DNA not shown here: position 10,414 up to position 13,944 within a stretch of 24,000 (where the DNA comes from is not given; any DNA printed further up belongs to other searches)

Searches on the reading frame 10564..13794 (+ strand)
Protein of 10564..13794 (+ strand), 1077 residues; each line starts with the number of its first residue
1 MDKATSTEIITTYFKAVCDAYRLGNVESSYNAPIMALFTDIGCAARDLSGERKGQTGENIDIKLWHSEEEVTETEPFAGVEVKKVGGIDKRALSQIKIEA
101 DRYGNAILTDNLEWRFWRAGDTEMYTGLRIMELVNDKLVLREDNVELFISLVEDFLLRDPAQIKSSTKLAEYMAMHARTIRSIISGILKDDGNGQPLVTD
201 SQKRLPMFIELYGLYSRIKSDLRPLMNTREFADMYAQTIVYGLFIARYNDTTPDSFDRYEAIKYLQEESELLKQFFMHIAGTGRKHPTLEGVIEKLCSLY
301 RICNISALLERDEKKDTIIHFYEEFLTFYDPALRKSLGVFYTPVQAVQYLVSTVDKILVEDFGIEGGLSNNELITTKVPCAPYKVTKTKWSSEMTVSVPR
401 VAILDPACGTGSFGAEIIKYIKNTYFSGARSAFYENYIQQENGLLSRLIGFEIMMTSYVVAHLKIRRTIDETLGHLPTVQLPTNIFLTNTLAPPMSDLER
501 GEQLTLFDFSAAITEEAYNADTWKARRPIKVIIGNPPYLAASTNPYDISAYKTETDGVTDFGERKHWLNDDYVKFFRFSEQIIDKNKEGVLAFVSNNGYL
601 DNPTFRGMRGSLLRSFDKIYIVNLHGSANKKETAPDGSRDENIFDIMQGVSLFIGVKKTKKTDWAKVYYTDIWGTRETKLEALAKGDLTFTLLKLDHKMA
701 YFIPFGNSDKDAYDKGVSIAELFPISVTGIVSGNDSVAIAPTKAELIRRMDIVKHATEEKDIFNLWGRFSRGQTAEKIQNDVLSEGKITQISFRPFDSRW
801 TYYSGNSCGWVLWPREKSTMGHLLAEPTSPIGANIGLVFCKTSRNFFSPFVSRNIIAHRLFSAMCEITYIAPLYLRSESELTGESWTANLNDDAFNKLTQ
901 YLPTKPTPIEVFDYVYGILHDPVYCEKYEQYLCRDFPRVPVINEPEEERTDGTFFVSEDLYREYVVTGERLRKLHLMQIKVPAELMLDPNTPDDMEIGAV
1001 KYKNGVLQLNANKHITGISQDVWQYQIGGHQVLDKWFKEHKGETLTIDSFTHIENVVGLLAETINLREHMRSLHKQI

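Call 7: search_protein_families(library=pfam, proteins=[window:10564-13794:+], max_evalue=0.01)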
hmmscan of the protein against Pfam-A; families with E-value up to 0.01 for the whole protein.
window:10564-13794:+ (1077 aa): 4 families
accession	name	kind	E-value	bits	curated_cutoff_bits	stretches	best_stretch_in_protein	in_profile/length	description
PF18135.7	Type_ISP_C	-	3.2e-53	181.5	25.9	1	721-1049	1-321/342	Type ISP C-terminal specificity domain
PF02384.22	N6_Mtase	-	8.1e-08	32.4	20.4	0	391-436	38-83/311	N-6 DNA Methylase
PF07669.17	Eco57I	-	3.9e-06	27.5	25.3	1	523-624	68-165/171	Eco57I restriction-modification methylase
PF20473.4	MmeI_Mtase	-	5.4e-05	22.9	27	1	395-597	15-200/259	MmeI, DNA-methyltransferase domain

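Call 8: search_protein_families(library=padloc, proteins=[window:10564-13794:+], max_evalue=0.01)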
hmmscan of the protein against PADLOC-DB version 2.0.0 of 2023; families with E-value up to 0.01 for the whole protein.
window:10564-13794:+ (1077 aa): 19 families
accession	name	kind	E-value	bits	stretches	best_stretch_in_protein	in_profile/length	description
PDLC03610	REase_MTase_IIG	-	1.2e-182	607.7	2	562-1065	556-1063/1096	Type IIG restriction enzyme-methyltransferase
PDLC03631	REase_MTase_IIG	-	7.1e-76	254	3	388-790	332-740/1086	Type IIG restriction enzyme-methyltransferase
PDLC03597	REase_MTase_IIG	-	9.6e-39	130.8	3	393-685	906-1192/1646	Type IIG restriction enzyme-methyltransferase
PDLC03051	REase_MTase_I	-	1.1e-38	130.2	3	400-684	897-1176/1591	Type I restriction enzyme-methyltransferase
PDLC03621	REase_MTase_IIG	-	8.6e-33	111.4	3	400-672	336-598/1024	Type IIG restriction enzyme-methyltransferase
PDLC04134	mad2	-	6.1e-11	39.8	1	281-672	226-459/492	mads_2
PDLC03025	MTase_I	-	1.6e-07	28.4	1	402-501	185-266/569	Type I methyltransferase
PDLC03021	MTase_I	-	6.8e-07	26.5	0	399-461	184-241/491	Type I methyltransferase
PDLC03250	MTase_II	-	1.2e-05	22.3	0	297-358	126-185/775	Type II methyltransferase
PDLC03335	MTase_II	-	1.5e-05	21.9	0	398-424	101-127/607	Type II methyltransferase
PDLC03609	REase_MTase_IIG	-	0.00017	17.5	1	334-629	369-648/1066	Type IIG restriction enzyme-methyltransferase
PDLC03601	REase_MTase_IIG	-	0.00021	17.2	0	388-465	441-526/1110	Type IIG restriction enzyme-methyltransferase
PDLC03612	REase_MTase_IIG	-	0.00043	16.5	1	530-625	808-895/1247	Type IIG restriction enzyme-methyltransferase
PDLC03627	REase_MTase_IIG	-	0.00084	15.1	1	329-413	341-420/1136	Type IIG restriction enzyme-methyltransferase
PDLC03598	REase_MTase_IIG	-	0.00096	15.1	0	530-598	482-545/912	Type IIG restriction enzyme-methyltransferase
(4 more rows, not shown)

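Call 12: find_related_loci(query=window:10564-13794:+, collection=genome_contigs, flank=10000)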
Query window:10564-13794:+ (1077 aa) in genome_contigs; peptide patterns used: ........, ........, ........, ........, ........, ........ (x = any residue, [..] = any of these).
102 stretches matched a pattern; 60 encode a relative of the query (tblastn E <= 1e-3); 56 distinct loci.
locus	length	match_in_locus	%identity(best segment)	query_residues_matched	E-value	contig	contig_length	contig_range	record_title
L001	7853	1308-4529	91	1-1074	0e+0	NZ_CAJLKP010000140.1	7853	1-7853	MAG: uncultured Bacteroides sp. isolate ERR321312-bin.11, whole genome shotgun sequence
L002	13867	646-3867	91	1-1074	0e+0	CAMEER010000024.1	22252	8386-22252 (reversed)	MAG: uncultured Clostridia bacterium isolate SRR11489746_bin.6_metaWRAP_v1.3_MAG genome assembly, contig: ERZ11466724.29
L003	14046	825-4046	90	1-1074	0e+0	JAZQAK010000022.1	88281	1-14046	MAG: Feifaniaceae bacterium isolate T1900044642_TS20190108.MAGScoT_cleanbin_000095 SGB_1294_k141_617681, whole genome sh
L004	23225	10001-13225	91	1-1075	0e+0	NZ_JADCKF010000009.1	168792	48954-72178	Pseudoflavonifractor gallinarum strain DSM 107456 seq9, whole genome shotgun sequence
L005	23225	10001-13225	91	1-1075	0e+0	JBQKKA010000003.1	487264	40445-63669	Lawsonibacter sp. LCP25S3_F5 contig00003, whole genome shotgun sequence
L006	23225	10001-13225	91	1-1075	0e+0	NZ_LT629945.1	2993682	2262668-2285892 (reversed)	Angelakisella massiliensis strain Marseille-P3217T, whole genome shotgun sequence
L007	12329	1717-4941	89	1-1074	0e+0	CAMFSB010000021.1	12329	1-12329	MAG: uncultured Faecalibacterium sp. isolate ERR2020031_bin.9_metaWRAP_v1.3_MAG genome assembly, contig: ERZ10552025.612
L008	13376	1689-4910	88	1-1074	0e+0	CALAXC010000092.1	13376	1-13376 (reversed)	MAG TPA_asm: uncultured Clostridia bacterium isolate SRR6425821_bin.111_CONCOCT_v1.1_MAG genome assembly, contig: ERZ176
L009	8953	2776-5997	87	1-1074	0e+0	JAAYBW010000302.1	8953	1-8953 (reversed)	MAG: Clostridiales bacterium isolate AS06rmzACSIP_36 647150_AS06, whole genome shotgun sequence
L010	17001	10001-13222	82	1-1074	0e+0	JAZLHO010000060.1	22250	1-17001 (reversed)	MAG: Lachnospiraceae bacterium isolate T1900044980_TA20190042.MAGScoT_cleanbin_000079 SGB_4119_k141_1252636, whole genom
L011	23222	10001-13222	81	1-1074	0e+0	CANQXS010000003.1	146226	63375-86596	MAG: uncultured Clostridia bacterium isolate Lapin-032__bin131 genome assembly, contig: Lapin-032__NODE_148_length_14622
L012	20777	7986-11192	80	7-1075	0e+0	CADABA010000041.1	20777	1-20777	MAG: uncultured Lachnospiraceae bacterium isolate RUG13128 genome assembly, contig: RUG13128_asm_41, whole genome shotgu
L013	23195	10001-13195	79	10-1074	0e+0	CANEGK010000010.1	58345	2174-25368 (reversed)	MAG TPA_asm: uncultured Clostridium sp. isolate SRR18439536_bin.36_metawrap_v1.3_MAG genome assembly, contig: NODE.448_l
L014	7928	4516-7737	76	1-1074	0e+0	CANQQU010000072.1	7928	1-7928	MAG: uncultured Oscillospiraceae bacterium isolate Lapin-008__bin81 genome assembly, contig: Lapin-008__NODE_8794_length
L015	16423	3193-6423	74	1-1077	0e+0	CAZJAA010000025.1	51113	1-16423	MAG TPA_asm: uncultured Lachnospiraceae bacterium isolate SRP350583_co1_479 genome assembly, contig: NODE_949_length_511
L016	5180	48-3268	79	1-1074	0e+0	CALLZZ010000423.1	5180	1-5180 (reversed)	MAG TPA_asm: uncultured Clostridia bacterium isolate SRR1561995_bin.103_CONCOCT_v1.1_MAG genome assembly, contig: ERZ724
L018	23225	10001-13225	82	1-1074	0e+0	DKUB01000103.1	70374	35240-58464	MAG TPA_asm: Lachnoclostridium sp. UBA7215 UBA7215_contig_1467, whole genome shotgun sequence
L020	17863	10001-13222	87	1-1074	0e+0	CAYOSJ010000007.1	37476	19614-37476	MAG TPA_asm: uncultured Dorea sp. isolate SRP287540_co1_173 genome assembly, contig: NODE_1068_length_37476_cov_10.89714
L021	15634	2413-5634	91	1-1074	0e+0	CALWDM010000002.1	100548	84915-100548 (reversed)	MAG: uncultured Mediterraneibacter sp. isolate BRZ_CK__bin19 genome assembly, contig: BRZ_CK__NODE_184_length_100548_cov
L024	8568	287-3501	69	10-1077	0e+0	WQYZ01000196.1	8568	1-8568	MAG: Oscillospiraceae bacterium isolate Emb289P4bin38 Ga0123357_10021852, whole genome shotgun sequence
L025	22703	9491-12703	83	1-1074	0e+0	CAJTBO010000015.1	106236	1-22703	Lachnospiraceae bacterium isolate A24_16.AM.DSS genome assembly, contig: MGBC000040.15, whole genome shotgun sequence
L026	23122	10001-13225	63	5-1074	0e+0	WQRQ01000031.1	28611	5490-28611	MAG: Defluviitaleaceae bacterium isolate Co191P1bin4 JGI24694J35173_10000871, whole genome shotgun sequence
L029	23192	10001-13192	65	10-1074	0e+0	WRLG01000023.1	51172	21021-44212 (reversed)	MAG: Oscillospiraceae bacterium isolate Th196P3bin149 Ga0099364_10000872, whole genome shotgun sequence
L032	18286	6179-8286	73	319-1077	2e-171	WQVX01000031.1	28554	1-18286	MAG: Defluviitaleaceae bacterium isolate Emb289P1bin51 Ga0123355_10002039, whole genome shotgun sequence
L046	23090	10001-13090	28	9-1077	6e-115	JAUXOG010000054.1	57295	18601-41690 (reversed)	MAG: Bacteroidota bacterium isolate C1_metabat.bin.52 C1_k141_95784, whole genome shotgun sequence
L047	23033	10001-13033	29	27-1077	2e-113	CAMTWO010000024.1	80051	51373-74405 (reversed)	MAG: uncultured Ignavibacteriae bacterium isolate G03_MAG_00003 genome assembly, contig: G03_MAG_00003_000000000037, who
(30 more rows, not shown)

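Call 16: search_protein_families(library=pfam, proteins=[L001:4564-5463:+, L008:5037-5816:+, L008:5864-7606:+, L009:6308-7615:+, L010:13332-14090:+, L011:13297-15072:+, L013:13241-14446:+, L015:6761-8230:+, L021:5710-6480:+, L021:6474-7574:+], max_evalue=0.001)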
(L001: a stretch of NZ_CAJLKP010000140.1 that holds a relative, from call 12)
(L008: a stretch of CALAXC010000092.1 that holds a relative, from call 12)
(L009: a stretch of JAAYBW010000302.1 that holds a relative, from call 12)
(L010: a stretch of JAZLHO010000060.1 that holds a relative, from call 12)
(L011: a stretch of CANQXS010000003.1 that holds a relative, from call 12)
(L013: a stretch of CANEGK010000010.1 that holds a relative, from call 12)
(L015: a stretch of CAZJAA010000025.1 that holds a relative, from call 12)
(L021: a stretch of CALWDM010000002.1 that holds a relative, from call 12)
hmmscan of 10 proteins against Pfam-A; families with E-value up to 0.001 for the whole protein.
L001:4564-5463:+ (300 aa): 1 family
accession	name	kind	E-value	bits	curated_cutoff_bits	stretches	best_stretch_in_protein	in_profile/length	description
PF19952.5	DUF6414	-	1.5e-28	100.8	25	1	1-297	1-283/283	Domain of unknown function (DUF6414)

L008:5037-5816:+ (260 aa): 0 families

L008:5864-7606:+ (581 aa): 1 family
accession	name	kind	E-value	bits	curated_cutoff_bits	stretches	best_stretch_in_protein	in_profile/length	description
PF10592.14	AIPR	-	6.3e-41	141.5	25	1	263-526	1-280/308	AIPR protein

L009:6308-7615:+ (436 aa): 7 families
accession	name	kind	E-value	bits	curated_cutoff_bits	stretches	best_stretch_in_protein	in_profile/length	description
PF12831.13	FAD_oxidored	-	9.2e-51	173.9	27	2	21-193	1-159/416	FAD dependent oxidoreductase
PF00890.30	FAD_binding_2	-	5.1e-11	42.8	20.4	1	21-56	1-36/414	FAD binding domain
PF13450.12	NAD_binding_8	-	1.3e-07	32.2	21.9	1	24-59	1-36/68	NAD(P)-binding Rossmann-like domain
PF01134.28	GIDA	-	2.7e-06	27.1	22.1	1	21-79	1-50/391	Glucose inhibited division protein A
PF01266.30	DAO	-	1.7e-05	25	27.9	1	21-55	1-35/353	FAD dependent oxidoreductase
PF07992.20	Pyr_redox_2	-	2.7e-05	24.2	26.1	1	21-56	2-39/291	Pyridine nucleotide-disulphide oxidoreductase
PF01946.23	Thi4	-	0.00057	19.6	26.2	1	16-61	14-60/235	Thi4 family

L010:13332-14090:+ (253 aa): 1 family
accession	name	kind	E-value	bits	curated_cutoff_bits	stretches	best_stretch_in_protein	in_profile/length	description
PF01553.26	Acyltransferase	-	4.9e-07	30.1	23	1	31-190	2-131/132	Acyltransferase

L011:13297-15072:+ (592 aa): 0 families

L013:13241-14446:+ (402 aa): 1 family
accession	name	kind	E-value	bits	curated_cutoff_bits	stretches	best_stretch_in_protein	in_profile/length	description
PF06114.19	Peptidase_M78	-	6.1e-13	49.1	22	1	205-304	28-122/123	IrrE N-terminal-like domain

L015:6761-8230:+ (490 aa): 1 family
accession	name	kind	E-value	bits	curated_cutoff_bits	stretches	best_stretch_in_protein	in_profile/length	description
PF00145.23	DNA_methylase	-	2.1e-52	179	22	1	78-481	2-323/324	C-5 cytosine-specific DNA methylase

L021:5710-6480:+ (257 aa): 1 family
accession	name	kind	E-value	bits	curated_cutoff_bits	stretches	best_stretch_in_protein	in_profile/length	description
PF19952.5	DUF6414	-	3e-25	90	25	1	11-254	2-281/283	Domain of unknown function (DUF6414)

L021:6474-7574:+ (367 aa): 7 families
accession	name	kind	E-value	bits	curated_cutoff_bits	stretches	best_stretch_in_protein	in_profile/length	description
PF07724.20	AAA_2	-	4.6e-16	59.7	27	1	163-291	5-137/166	AAA domain (Cdc48 subfamily)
PF00004.35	AAA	-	4e-09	37.4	21.2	1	164-297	1-129/131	ATPase family associated with various cellular activities (AAA)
PF07728.20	AAA_5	-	7.7e-09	36.1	22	1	164-291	2-139/139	AAA domain (dynein-related subfamily)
PF06309.17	Torsin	-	3e-05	24.5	27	1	125-202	16-90/127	Torsin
PF00910.28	RNA_helicase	-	0.0002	22.2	21.5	1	165-273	2-105/105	RNA helicase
PF07726.17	AAA_3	-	0.0003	21.1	27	1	165-275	3-114/131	ATPase family associated with various cellular activities (AAA)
PF00308.24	Bac_DnaA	-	0.00036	21.2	23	1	154-233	30-106/162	Bacterial DnaA ATPAse domain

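Call 17: search_protein_families(library=pfam, proteins=[L016:3307-4104:+, L024:3544-4437:+, L025:12748-13512:+, L025:13783-14949:+, L026:13345-16713:+, L029:13195-13821:+, L029:14759-16726:+, L003:4108-4740:+, L018:13903-15222:+, L020:14715-16586:+], max_evalue=0.001)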
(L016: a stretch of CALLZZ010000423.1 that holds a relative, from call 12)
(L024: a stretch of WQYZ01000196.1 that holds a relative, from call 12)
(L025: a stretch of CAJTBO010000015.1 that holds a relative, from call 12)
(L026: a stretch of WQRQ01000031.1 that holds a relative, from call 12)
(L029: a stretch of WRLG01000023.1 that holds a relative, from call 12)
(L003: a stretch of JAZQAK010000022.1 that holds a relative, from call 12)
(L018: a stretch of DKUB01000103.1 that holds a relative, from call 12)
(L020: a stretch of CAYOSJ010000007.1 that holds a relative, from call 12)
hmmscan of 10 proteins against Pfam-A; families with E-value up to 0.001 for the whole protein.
L016:3307-4104:+ (266 aa): 1 family
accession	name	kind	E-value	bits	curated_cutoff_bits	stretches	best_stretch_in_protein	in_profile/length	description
PF19952.5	DUF6414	-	6.9e-06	26.4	25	1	12-121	3-102/283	Domain of unknown function (DUF6414)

L024:3544-4437:+ (298 aa): 0 families

L025:12748-13512:+ (255 aa): 0 families

L025:13783-14949:+ (389 aa): 1 family
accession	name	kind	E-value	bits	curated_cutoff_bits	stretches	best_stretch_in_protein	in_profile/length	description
PF04326.19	SLFN_AlbA_2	-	1.3e-08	35.8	25.3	1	19-153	1-116/118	Schlafen, AlbA_2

L026:13345-16713:+ (1123 aa): 11 families
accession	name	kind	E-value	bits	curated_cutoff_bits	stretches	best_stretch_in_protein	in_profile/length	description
PF02786.22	CPSase_L_D2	-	3.9e-101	337.4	19.8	2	151-356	1-210/211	Carbamoyl-phosphate synthase L chain, ATP binding domain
PF25596.1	CPSase_L_D1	-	3.2e-96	317.7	27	2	594-705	2-117/118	Carbamoyl phosphate synthase preATP-grasp domain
PF02787.25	CPSase_L_D3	-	8.7e-22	77.3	26.6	1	446-542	2-79/80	Carbamoyl-phosphate synthetase large chain, oligomerisation domain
PF02222.28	ATP-grasp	-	4.3e-21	75.8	27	2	716-885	2-163/179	ATP-grasp domain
PF07478.18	Dala_Dala_lig_C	-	1.6e-15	57.6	24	2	178-324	28-174/204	D-ala D-ala ligase C-terminus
PF02142.27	MGS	-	5.7e-13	49.3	24.1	1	1002-1091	4-94/94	MGS-like domain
PF01071.24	GARS_A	-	5.1e-10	39.9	27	1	713-849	6-147/194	Phosphoribosylglycinamide synthetase, ATP-grasp (A) domain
PF02655.19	ATP-grasp_3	-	8.7e-09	36.1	23.2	1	716-885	10-157/160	ATP-grasp domain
PF15632.11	ATPgrasp_Ter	-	8.7e-09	35.7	29.1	1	847-911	48-111/131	ATP-grasp in the biosynthetic pathway with Ter operon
PF13549.11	ATP-grasp_5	-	8.7e-08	32.2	27.6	0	156-192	16-52/221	ATP-grasp domain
PF08442.15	ATP-grasp_2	-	1.7e-06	28.2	29.5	0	156-252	8-120/202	ATP-grasp domain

L029:13195-13821:+ (209 aa): 1 family
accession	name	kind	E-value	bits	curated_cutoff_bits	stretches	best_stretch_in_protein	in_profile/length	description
PF01195.25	Pept_tRNA_hydro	-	1.2e-67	227.8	27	1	24-207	1-183/183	Peptidyl-tRNA hydrolase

L029:14759-16726:+ (656 aa): 1 family
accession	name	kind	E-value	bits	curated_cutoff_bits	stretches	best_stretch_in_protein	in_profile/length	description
PF02687.27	FtsX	-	1.6e-30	106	25.5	2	71-198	2-119/120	FtsX-like permease C-terminal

L003:4108-4740:+ (211 aa): 0 families

L018:13903-15222:+ (440 aa): 3 families
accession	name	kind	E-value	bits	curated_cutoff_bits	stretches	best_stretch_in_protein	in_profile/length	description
PF00591.27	Glycos_transf_3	-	7e-45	154.1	27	1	84-312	4-253/253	Glycosyl transferase family, a/b domain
PF02885.22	Glycos_trans_3N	-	1.5e-22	79.5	26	1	11-72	2-63/63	Glycosyl transferase family, helical bundle domain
PF07831.19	PYNP_C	-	6e-21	74.3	27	1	351-424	1-74/75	Pyrimidine nucleoside phosphorylase C-terminal domain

L020:14715-16586:+ (624 aa): 2 families
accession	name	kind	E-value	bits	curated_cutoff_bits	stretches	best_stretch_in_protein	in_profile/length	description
PF03734.19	YkuD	-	4.2e-23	83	23.4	1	494-622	2-146/146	L,D-transpeptidase catalytic domain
PF12229.13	PG_binding_4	-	1.2e-22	80.7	22.1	2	362-469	5-110/117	Putative peptidoglycan binding domain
